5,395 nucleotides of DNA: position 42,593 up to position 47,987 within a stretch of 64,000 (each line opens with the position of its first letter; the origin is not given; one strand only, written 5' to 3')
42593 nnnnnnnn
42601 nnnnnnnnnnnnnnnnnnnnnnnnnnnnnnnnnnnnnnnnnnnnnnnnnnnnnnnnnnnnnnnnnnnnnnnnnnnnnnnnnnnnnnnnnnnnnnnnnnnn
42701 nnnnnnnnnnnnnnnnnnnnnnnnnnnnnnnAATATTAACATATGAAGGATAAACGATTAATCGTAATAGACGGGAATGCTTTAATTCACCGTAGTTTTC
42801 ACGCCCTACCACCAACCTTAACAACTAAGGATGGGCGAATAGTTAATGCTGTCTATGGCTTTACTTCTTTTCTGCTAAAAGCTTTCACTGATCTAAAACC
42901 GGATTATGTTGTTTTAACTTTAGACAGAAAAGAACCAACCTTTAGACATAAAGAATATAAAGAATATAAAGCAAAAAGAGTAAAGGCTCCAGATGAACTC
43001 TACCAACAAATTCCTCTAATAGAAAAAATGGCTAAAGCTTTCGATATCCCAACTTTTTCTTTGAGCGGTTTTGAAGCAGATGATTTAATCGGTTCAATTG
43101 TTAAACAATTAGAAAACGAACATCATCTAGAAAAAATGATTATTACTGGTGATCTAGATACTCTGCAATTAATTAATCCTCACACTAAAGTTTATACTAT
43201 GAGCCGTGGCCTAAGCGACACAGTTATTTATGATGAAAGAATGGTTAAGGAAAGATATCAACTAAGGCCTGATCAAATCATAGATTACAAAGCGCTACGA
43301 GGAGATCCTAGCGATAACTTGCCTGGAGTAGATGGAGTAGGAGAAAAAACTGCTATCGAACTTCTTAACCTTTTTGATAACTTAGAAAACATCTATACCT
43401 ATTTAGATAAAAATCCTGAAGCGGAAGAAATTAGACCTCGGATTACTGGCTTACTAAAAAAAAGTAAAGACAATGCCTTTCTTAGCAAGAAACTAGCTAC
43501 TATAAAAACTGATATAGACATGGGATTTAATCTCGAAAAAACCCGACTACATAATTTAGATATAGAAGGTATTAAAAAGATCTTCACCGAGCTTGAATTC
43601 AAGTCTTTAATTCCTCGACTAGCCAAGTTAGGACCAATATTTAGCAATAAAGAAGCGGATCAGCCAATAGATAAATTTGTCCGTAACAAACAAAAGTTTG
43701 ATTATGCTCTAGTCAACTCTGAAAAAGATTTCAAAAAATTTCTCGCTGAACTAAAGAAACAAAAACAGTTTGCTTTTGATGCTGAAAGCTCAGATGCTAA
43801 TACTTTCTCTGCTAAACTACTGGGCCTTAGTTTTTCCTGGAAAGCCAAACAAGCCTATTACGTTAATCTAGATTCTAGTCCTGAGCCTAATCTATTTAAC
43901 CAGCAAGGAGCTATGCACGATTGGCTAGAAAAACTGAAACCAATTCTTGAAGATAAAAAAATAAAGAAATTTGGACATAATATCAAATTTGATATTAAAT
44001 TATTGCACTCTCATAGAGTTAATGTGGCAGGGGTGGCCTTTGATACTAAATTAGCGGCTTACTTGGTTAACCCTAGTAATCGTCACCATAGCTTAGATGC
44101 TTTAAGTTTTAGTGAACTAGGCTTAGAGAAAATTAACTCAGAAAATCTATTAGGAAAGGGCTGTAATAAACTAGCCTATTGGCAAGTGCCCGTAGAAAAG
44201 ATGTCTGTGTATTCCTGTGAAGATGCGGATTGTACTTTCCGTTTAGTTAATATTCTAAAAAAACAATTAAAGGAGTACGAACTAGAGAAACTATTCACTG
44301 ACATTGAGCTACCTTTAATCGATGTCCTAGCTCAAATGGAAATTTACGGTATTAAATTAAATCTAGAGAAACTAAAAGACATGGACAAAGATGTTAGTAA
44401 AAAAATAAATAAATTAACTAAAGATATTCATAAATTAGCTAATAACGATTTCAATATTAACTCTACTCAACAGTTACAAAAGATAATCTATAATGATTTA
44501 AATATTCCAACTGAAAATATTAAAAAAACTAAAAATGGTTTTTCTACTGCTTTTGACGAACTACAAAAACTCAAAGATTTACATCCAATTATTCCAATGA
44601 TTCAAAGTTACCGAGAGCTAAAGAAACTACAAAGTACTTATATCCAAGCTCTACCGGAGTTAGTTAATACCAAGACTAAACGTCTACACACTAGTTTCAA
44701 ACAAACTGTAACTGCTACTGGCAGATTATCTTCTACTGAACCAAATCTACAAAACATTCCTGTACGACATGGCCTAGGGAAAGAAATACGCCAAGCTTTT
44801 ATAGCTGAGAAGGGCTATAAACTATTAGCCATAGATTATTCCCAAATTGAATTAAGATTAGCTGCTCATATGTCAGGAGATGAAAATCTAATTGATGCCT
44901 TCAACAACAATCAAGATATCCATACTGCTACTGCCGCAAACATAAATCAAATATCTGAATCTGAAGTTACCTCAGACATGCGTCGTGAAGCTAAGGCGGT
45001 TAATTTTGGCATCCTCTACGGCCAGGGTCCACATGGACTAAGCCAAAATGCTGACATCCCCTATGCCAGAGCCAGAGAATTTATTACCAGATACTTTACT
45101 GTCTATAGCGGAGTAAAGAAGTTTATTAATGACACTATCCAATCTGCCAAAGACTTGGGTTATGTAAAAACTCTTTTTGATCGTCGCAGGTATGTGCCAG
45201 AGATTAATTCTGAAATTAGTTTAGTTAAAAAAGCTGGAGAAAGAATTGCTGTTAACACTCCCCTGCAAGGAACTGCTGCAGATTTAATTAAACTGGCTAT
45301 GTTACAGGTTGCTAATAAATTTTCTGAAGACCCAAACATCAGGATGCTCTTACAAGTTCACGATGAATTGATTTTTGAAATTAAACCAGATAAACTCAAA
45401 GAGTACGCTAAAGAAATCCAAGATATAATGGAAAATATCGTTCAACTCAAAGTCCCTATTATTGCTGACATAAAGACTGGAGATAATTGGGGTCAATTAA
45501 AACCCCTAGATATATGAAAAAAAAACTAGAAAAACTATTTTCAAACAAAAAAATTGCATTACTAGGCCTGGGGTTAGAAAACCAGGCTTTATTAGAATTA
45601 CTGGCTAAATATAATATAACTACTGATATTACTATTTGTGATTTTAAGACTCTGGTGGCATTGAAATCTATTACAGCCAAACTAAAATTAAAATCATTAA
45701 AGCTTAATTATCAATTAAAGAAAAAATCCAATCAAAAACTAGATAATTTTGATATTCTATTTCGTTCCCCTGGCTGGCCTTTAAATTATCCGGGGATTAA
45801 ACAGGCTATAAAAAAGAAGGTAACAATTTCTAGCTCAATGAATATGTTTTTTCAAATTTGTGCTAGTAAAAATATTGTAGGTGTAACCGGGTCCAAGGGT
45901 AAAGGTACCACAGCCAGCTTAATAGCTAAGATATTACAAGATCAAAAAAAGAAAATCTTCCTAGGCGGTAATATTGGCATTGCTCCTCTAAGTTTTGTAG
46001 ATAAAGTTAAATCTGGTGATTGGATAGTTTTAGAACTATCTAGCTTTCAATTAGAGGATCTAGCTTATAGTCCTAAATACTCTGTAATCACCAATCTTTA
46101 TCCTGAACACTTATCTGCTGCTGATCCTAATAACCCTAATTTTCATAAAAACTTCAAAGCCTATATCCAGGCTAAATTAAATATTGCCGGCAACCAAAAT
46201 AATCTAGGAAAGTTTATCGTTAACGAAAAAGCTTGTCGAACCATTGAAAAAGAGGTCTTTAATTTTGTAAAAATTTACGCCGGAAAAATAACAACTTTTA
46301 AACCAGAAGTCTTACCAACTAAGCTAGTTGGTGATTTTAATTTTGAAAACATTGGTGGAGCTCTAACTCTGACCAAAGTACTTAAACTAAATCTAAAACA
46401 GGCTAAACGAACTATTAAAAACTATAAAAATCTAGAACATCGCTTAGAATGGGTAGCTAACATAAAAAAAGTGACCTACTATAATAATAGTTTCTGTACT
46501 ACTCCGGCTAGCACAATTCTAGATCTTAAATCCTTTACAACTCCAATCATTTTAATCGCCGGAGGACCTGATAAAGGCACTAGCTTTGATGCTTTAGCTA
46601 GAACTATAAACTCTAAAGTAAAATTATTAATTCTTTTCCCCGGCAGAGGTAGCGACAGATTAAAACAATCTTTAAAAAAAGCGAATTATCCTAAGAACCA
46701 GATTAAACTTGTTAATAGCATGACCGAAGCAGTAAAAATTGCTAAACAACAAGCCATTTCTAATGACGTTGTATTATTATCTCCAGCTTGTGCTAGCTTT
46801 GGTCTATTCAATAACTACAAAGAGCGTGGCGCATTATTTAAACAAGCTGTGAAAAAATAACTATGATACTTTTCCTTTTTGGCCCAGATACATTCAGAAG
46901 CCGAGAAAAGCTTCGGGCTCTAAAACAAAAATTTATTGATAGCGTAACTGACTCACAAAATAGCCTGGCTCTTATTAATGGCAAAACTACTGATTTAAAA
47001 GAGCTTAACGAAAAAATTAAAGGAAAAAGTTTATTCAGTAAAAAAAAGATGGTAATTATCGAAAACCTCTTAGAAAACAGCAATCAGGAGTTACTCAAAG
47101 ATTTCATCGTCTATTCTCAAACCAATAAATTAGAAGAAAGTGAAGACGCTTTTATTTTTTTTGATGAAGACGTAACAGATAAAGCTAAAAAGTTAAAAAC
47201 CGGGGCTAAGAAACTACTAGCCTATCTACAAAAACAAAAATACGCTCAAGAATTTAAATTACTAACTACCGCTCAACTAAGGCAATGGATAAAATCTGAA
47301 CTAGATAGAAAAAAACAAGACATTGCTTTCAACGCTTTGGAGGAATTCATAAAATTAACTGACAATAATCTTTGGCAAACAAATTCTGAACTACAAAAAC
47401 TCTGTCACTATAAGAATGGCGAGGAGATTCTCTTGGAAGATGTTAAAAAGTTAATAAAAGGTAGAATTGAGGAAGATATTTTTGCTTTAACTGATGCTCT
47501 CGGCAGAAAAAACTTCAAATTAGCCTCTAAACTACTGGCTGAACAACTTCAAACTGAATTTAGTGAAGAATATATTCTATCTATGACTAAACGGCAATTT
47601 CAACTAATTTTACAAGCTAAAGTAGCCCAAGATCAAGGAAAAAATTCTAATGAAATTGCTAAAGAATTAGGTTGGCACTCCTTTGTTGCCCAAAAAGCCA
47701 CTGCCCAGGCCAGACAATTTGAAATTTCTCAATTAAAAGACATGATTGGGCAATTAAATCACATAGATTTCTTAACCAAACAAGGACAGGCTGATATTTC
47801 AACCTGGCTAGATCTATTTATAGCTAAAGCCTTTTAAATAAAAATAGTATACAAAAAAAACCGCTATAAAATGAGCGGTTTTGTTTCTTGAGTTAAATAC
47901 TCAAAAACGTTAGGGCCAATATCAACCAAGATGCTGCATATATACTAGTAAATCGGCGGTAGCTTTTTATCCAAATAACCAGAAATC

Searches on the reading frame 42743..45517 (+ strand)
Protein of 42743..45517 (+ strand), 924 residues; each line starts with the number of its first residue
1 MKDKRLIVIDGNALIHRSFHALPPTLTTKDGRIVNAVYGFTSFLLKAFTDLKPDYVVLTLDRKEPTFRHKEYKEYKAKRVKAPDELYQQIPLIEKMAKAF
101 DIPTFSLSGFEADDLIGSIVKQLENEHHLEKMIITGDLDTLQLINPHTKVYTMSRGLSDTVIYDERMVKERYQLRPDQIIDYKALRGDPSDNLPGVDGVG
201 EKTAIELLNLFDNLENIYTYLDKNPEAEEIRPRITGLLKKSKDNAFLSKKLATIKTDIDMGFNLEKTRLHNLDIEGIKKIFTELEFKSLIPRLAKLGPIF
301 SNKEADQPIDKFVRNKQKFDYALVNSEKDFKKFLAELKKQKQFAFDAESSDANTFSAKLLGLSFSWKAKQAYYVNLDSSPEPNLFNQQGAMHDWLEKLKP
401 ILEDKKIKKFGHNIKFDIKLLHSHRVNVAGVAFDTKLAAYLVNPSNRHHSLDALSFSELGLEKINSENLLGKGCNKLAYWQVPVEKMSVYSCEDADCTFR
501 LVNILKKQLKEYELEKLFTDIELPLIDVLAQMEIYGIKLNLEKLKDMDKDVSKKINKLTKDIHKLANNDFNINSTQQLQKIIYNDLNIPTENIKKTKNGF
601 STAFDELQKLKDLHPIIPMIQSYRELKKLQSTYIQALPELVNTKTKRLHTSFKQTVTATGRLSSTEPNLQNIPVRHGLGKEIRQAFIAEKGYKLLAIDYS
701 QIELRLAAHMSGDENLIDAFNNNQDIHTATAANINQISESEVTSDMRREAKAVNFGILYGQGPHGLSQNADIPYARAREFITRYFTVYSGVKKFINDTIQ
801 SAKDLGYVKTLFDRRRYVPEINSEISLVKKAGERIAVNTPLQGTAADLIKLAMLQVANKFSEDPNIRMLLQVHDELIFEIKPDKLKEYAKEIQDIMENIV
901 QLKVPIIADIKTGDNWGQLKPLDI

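Call 31: search_protein_families(library=pfam, proteins=[window:42743-45517:+], max_evalue=0.0001)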
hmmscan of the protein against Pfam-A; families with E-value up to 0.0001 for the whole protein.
window:42743-45517:+ (924 aa): 5 families
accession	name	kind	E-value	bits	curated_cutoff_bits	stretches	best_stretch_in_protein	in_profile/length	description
PF00476.26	DNA_pol_A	-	2.8e-149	497.7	34.3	1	542-918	2-381/381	DNA polymerase family A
PF02739.22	5_3_exonuc_N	-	3.5e-52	176.9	34.3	1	5-173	1-164/164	5'-3' exonuclease, N-terminal resolvase-like domain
PF01612.26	DNA_pol_A_exo1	-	1.9e-29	103.1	23.6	1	322-510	2-173/173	3'-5' exonuclease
PF01367.25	5_3_exonuc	-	1.4e-28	99.6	40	1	175-273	2-95/97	5'-3' exonuclease, C-terminal SAM fold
PF22619.2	DNA_polI_exo1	-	3.4e-12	46.8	27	1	349-474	5-116/140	DNA polymerase I, ribonuclease H-like domain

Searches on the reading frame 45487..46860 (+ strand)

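Call 31: search_protein_families(library=pfam, proteins=[window:45487-46860:+], max_evalue=0.0001)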
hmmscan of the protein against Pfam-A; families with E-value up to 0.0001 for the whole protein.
window:45487-46860:+ (457 aa): 2 families
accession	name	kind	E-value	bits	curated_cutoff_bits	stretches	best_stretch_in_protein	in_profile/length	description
PF08245.18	Mur_ligase_M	-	5e-17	63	24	1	133-249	1-125/200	Mur ligase middle domain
PF02875.26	Mur_ligase_C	-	2.3e-11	45.1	28.4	1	318-435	1-127/127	Mur ligase, glutamate ligase domain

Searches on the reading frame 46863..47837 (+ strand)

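Call 31: search_protein_families(library=pfam, proteins=[window:46863-47837:+], max_evalue=0.0001)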
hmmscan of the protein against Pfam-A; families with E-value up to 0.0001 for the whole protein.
window:46863-47837:+ (324 aa): 1 family
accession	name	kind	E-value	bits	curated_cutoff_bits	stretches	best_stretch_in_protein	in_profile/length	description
PF21694.2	DNA_pol3_delta_C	-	1.6e-25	89.9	27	1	203-322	1-120/121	DNA polymerase III delta subunit, C-terminal domain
